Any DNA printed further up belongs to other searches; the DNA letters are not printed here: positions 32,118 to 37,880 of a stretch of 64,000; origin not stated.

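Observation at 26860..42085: Eight-gene multi-protease STAND operon: candidate undescribed proteolytic-cascade conflict/cell-death system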

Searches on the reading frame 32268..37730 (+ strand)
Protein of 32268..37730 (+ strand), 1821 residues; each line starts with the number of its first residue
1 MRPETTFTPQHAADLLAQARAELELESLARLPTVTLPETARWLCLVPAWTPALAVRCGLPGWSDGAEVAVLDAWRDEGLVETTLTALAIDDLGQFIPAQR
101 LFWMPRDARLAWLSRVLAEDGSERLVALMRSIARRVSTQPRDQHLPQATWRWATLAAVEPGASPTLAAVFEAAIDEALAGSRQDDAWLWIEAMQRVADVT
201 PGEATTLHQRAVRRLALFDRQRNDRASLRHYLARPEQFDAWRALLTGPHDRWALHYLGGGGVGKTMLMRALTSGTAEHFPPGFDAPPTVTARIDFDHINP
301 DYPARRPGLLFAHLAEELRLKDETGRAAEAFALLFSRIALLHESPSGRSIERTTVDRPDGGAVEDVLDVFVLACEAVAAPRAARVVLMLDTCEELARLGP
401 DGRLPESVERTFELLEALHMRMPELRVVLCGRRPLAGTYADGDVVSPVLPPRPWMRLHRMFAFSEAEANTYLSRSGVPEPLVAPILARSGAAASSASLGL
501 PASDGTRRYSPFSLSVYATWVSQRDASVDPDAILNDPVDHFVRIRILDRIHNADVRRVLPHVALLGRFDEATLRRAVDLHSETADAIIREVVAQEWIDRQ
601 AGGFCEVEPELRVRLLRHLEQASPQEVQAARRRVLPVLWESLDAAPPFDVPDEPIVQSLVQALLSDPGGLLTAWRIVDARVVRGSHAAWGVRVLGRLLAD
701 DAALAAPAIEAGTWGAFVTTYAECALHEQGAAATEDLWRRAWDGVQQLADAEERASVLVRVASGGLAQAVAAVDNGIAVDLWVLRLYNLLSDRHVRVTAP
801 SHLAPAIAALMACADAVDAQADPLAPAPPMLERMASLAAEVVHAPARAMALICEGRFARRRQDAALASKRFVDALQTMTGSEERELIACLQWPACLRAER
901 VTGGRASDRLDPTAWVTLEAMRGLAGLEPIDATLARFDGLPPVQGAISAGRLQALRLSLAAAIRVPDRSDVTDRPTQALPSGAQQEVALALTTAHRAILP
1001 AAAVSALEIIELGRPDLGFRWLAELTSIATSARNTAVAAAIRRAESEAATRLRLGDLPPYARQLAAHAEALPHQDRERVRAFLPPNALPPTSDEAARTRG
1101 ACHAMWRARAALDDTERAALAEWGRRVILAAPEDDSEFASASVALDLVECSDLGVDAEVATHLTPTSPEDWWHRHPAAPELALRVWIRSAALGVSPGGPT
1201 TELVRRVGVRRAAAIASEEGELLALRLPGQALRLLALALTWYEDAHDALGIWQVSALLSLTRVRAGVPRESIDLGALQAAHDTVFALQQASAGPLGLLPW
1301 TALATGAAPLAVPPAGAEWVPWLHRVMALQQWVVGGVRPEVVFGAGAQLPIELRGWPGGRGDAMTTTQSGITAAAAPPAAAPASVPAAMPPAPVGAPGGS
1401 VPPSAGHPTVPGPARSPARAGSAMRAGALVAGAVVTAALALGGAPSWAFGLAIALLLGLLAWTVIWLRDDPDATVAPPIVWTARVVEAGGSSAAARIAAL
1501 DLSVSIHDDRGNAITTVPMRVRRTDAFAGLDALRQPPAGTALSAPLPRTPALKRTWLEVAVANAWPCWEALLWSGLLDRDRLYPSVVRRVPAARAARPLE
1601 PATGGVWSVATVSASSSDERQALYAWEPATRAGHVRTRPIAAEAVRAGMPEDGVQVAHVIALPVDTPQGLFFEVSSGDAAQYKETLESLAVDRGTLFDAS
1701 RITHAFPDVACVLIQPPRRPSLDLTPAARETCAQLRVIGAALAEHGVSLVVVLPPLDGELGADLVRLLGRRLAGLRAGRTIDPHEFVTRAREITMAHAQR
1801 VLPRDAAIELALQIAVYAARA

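Call 7: search_protein_families(library=pfam, proteins=[window:32268-37730:+], max_evalue=0.01)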
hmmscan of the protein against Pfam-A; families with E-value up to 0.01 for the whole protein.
window:32268-37730:+ (1821 aa): 0 families

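Call 8: search_protein_families(library=padloc, proteins=[window:32268-37730:+], max_evalue=0.01)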
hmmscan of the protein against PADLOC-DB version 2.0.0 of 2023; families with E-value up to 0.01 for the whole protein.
window:32268-37730:+ (1821 aa): 0 families

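Call 9: search_protein_families(library=ncbifam, proteins=[window:32268-37730:+], max_evalue=0.01)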
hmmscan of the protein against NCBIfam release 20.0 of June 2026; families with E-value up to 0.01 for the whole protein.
window:32268-37730:+ (1821 aa): 0 families

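Call 10: find_homologous_proteins(query=window:32268-37730:+, max_evalue=0.00001)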
Query window:32268-37730:+ (1821 aa): 337 proteins with E <= 0.00001 among 8000 candidates; the best 120 are listed.
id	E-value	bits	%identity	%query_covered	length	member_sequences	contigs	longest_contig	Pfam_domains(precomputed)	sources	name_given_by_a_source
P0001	0.0e+0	3981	100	100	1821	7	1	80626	-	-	-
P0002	0.0e+0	3491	88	100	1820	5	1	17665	-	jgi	jgi:hypothetical protein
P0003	0.0e+0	2850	73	100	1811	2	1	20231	-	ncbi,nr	ncbi:MAG TPA: hypothetical protein VMF13_22740 [Luteitalea sp.]|nr:hypothetical protein [Luteitalea 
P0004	0.0e+0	2158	57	99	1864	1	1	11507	-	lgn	-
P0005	0.0e+0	2151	57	99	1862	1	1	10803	-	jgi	jgi:hypothetical protein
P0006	0.0e+0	2122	61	75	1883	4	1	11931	-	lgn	-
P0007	0.0e+0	2118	60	74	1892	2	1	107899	-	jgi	jgi:hypothetical protein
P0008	0.0e+0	2094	60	74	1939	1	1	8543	-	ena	-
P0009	0.0e+0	2060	58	98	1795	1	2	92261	-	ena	-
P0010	0.0e+0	2018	56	98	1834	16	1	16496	-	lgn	-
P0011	0.0e+0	2001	58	75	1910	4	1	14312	-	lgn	-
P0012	0.0e+0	1897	56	73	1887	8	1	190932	-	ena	-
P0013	0.0e+0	1843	55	77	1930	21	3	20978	-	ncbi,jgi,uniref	ncbi:hypothetical protein [Luteitalea sp.]|jgi:hypothetical protein|uniref:hypothetical protein n=1 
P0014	0.0e+0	1699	61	73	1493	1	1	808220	-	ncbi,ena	-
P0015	0.0e+0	1685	62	73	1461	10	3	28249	-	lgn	-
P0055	4.2e-95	337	34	37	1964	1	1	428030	-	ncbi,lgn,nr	ncbi:MAG TPA: hypothetical protein VFQ44_20845 [Streptosporangiaceae bacterium]|nr:hypothetical prot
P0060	1.7e-92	329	38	27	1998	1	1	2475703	-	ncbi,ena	-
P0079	5.1e-82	294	32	40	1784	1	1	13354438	PF13191.13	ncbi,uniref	ncbi:hypothetical protein [Sorangium sp. So ce1000]|uniref:hypothetical protein n=1 Tax=Sorangium sp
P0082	4.5e-81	291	32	45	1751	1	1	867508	PF13191.13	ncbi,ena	-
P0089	1.3e-77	280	33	37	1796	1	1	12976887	PF13191.13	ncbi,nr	ncbi:ATP-binding protein [Archangium gephyra]|nr:ATP-binding protein [Archangium gephyra]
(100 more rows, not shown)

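Call 11: find_encoding_contigs(protein=P0007, flank=10000, max_places=2)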
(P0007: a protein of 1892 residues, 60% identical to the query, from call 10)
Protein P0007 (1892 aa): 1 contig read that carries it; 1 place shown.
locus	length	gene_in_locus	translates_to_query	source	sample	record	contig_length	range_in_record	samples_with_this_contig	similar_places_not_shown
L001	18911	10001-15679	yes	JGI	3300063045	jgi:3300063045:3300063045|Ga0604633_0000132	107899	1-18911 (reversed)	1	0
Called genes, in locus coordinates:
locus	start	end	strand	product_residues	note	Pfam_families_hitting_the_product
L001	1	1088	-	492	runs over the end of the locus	PF13442:Cytochrome_CBB3 (faint), PF21419:RoxA-like_Cyt-c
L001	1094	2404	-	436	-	PF00724:Oxidored_FMN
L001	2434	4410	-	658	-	PF13442:Cytochrome_CBB3 (faint)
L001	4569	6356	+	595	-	PF00082:Peptidase_S8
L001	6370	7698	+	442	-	-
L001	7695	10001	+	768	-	PF12770:CHAT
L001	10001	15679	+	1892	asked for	-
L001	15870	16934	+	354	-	-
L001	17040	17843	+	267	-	PF00656:Peptidase_C14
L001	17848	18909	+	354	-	?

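Call 12: find_encoding_contigs(protein=P0012, flank=10000, max_places=2)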
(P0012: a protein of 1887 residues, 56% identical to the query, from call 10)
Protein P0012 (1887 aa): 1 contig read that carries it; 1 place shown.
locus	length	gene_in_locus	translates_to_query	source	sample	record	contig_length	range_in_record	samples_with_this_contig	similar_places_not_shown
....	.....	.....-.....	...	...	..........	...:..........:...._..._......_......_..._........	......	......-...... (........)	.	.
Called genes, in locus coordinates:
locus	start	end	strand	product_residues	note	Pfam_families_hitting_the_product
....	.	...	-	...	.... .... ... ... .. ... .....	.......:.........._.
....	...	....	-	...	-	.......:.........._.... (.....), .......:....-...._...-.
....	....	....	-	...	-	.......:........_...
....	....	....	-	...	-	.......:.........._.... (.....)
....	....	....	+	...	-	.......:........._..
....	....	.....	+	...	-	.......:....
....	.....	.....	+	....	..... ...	-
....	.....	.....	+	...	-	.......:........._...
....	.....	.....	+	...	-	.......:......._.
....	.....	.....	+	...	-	-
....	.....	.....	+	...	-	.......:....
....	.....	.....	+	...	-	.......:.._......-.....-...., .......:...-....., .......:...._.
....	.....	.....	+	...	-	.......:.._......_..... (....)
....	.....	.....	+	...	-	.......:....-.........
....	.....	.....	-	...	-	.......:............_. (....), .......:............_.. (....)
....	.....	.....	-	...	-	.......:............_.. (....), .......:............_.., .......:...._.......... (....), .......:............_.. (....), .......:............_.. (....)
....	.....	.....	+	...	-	-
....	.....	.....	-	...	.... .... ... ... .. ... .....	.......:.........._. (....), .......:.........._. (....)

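Call 13: find_encoding_contigs(protein=P0079, flank=10000, max_places=2)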
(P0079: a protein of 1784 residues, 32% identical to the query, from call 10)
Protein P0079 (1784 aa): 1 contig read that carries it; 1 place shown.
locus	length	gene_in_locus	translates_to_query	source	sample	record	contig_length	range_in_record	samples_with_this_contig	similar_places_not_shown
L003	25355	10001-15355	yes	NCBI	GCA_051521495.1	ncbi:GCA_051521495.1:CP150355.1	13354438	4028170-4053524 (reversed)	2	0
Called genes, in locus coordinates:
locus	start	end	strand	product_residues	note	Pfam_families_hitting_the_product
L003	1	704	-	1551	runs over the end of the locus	-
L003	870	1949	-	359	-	PF13676:TIR_2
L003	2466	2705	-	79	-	PF09720:Unstab_antitox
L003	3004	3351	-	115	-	-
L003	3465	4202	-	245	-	PF13239:2TM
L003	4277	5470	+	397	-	PF00069:Pkinase, PF07714:PK_Tyr_Ser-Thr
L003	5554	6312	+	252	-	PF01066:CDP-OH_P_transf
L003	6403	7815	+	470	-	-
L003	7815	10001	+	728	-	PF12770:CHAT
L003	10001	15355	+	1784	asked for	PF13191:AAA_16 (weak)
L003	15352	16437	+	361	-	-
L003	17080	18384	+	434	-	-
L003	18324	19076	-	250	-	-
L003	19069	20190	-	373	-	PF02463:SMC_N (faint), PF11398:DUF2813 (faint), PF13175:AAA_15, PF13304:AAA_21, PF13175:AAA_15 (weak)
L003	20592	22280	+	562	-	PF03734:YkuD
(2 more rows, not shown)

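Call 17: find_related_loci(query=A1, collection=genome_contigs, flank=10000)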
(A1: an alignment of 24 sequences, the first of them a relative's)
Query A1 (1821 aa) in genome_contigs; peptide patterns used: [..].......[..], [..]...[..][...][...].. (x = any residue, [..] = any of these).
154 stretches matched a pattern; 110 encode a relative of the query (tblastn E <= 1e-3); the best 80 are kept; 80 distinct loci.
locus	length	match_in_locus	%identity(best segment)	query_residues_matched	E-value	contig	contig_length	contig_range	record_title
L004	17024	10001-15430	73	1-1820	0e+0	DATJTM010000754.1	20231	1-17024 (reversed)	MAG TPA_asm: Luteitalea sp. isolate SMAG_U15020 k141_3070683, whole genome shotgun sequence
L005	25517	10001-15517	57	1-1818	0e+0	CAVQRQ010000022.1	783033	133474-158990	MAG: uncultured Acidobacteriota bacterium isolate MFD09779.bin.2.167 genome assembly, contig: contig_9900, whole genome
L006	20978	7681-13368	55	37-1819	0e+0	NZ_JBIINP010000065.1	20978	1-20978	MAG: Luteitalea sp. isolate ME2002-09-12pf_3300042556_group1_bin219 Rohwer_bin15_scaffold_2043_c1, whole genome shotgun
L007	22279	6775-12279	61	41-1821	0e+0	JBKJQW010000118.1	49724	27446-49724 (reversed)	MAG: Luteitalea sp. isolate ant_bin.51 S1Ck117_4212776_flag_1_multi_21.0000_len_49724, whole genome shotgun sequence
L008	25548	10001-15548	61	30-1821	0e+0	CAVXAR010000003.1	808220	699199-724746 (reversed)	MAG: Vicinamibacteraceae bacterium isolate MFD01275.bin.1.188 genome assembly, contig: contig_25044, whole genome shotgu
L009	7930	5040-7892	60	1-970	0e+0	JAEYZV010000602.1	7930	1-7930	MAG: Acidobacteria bacterium isolate OH_CBrB_117 k127_4104055, whole genome shotgun sequence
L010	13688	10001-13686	63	30-1286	0e+0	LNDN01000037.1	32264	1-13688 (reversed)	MAG: Acidobacteria bacterium Ga0077522 Ga0077522_1025.1, whole genome shotgun sequence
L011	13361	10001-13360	57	37-1180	0e+0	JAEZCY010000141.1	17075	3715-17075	MAG: Acidobacteria bacterium isolate OH_CBrB_268 k127_3350872, whole genome shotgun sequence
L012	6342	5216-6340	65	30-412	1e-137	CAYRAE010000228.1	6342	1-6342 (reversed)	MAG TPA_asm: uncultured Luteitalea sp. isolate SRP344714_co1_117 genome assembly, contig: NODE_21017_length_6342_cov_8.3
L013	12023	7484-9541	38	33-705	2e-104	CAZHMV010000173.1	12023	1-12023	MAG TPA_asm: uncultured Anaerolineales bacterium isolate binchicken_co172_219 genome assembly, contig: NODE_4699_length_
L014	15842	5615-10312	28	112-1768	2e-96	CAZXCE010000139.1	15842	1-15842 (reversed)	MAG TPA_asm: uncultured Clostridia bacterium isolate SRP287051_co1_196 genome assembly, contig: NODE_5041_length_15842_c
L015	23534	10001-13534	34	42-1267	3e-79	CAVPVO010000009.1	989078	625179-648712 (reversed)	MAG: Terriglobia bacterium isolate MFD00082.bin.2.4 genome assembly, contig: contig_6023, whole genome shotgun sequence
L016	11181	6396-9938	34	42-1249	7e-75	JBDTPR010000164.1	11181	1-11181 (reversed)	MAG: Candidatus Solibacter sp. isolate cluster3_bin.202 NODE_25911_length_11181_cov_5.885943, whole genome shotgun seque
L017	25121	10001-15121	30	1-1818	4e-74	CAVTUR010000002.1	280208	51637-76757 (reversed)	MAG: Blastocatellia bacterium isolate MFD04944.bin.3.75 genome assembly, contig: contig_10009, whole genome shotgun sequ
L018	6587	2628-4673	31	37-705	4e-73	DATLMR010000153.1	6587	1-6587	MAG TPA_asm: Blastocatellia bacterium isolate SMAG_U13779 k141_2938454, whole genome shotgun sequence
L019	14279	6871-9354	29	1102-1818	1e-14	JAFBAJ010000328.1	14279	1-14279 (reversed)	MAG: Acidobacteriota bacterium isolate CP_BM_RX_R9_28 BM_RX_R9_k147_3824699, whole genome shotgun sequence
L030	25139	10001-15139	34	97-1821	2e-63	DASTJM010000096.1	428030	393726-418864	MAG TPA_asm: Streptosporangiaceae bacterium isolate SMAG_U1528 k141_885171, whole genome shotgun sequence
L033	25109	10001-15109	33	132-1785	2e-61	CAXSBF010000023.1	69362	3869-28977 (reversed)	MAG: uncultured Pyrinomonadaceae bacterium isolate private_X16_metawrap_bin.8 genome assembly, contig: private_X16_metaw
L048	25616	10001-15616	32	36-1818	1e-55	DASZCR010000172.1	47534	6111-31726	MAG TPA_asm: Pyrinomonadaceae bacterium isolate SMAG_U6447 k141_21293, whole genome shotgun sequence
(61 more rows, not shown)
